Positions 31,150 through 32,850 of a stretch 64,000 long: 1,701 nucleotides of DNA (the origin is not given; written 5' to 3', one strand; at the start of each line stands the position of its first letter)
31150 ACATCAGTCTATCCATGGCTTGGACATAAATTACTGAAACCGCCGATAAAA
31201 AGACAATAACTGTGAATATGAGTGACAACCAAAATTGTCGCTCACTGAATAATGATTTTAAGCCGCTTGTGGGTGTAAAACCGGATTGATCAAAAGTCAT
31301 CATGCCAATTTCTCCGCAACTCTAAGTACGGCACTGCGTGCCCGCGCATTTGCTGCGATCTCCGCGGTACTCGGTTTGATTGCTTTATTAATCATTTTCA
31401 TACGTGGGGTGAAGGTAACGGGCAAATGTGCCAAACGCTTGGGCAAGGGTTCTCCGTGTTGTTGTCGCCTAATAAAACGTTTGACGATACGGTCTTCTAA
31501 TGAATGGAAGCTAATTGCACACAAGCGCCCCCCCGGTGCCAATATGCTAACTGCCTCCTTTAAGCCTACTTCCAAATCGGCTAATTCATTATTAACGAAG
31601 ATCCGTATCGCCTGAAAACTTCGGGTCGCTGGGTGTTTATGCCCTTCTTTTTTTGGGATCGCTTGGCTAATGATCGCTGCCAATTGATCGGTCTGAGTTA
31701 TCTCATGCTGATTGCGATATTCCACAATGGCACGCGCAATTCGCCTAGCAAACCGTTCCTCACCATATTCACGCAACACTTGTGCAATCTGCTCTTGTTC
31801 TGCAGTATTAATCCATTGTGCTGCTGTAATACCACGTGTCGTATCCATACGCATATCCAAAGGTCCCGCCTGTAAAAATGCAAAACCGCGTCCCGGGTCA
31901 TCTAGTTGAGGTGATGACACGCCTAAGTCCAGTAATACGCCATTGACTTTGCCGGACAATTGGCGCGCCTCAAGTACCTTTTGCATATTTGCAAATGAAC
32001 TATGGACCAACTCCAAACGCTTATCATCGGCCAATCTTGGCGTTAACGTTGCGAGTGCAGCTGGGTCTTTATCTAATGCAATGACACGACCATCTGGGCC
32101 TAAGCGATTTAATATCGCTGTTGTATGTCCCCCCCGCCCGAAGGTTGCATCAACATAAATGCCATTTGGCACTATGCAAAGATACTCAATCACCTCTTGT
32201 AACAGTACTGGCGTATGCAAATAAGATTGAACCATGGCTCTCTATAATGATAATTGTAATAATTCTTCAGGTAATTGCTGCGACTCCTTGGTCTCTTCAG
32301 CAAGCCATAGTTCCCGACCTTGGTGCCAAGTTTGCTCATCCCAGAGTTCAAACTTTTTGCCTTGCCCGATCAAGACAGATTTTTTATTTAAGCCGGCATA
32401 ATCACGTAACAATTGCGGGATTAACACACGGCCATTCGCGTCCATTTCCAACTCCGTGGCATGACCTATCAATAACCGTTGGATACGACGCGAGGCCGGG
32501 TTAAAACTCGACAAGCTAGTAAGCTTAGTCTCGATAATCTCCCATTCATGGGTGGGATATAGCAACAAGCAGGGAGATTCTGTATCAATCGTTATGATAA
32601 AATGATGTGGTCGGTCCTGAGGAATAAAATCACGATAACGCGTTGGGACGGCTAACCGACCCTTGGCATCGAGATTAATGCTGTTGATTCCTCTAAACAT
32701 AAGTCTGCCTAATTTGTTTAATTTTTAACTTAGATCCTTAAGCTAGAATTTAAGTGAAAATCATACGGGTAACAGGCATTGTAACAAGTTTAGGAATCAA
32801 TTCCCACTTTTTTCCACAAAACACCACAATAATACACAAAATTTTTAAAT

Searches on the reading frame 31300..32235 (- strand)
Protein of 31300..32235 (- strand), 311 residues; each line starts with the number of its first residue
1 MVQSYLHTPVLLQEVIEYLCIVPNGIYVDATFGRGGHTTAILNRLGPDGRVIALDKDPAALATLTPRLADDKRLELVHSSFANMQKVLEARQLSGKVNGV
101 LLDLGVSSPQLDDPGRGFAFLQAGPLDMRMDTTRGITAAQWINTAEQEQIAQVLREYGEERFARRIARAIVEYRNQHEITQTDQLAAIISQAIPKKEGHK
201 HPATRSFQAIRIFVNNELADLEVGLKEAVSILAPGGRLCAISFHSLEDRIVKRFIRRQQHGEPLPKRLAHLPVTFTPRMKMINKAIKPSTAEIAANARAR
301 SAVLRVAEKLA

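Call 9: search_protein_families(library=pfam, proteins=[window:31300-32235:-], max_evalue=0.01)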
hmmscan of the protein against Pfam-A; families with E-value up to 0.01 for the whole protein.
window:31300-32235:- (311 aa): 5 families
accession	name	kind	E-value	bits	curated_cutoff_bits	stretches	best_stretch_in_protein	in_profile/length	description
PF01795.25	Methyltransf_5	-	9.7e-112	373.9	27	1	5-309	2-308/309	MraW methylase family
PF13649.12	Methyltransf_25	-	0.00017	22.7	27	0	29-85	3-59/97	Methyltransferase domain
PF01728.25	FtsJ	-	0.00018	21.9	24.1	1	14-106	11-101/181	FtsJ-like methyltransferase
PF00398.26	RrnaAD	-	0.0031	17.1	24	1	3-86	10-90/263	Ribosomal RNA adenine dimethylase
PF08241.18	Methyltransf_11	-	0.0049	17.9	21.2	0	33-84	6-54/95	Methyltransferase domain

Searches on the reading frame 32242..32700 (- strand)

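Call 9: search_protein_families(library=pfam, proteins=[window:32242-32700:-], max_evalue=0.01)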
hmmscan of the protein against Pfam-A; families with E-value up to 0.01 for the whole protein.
window:32242-32700:- (152 aa): 1 family
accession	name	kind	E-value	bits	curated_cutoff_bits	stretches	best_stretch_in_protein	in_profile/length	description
PF02381.23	MraZ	-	7.3e-36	122.4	23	2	77-127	1-51/72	MraZ protein, putative antitoxin-like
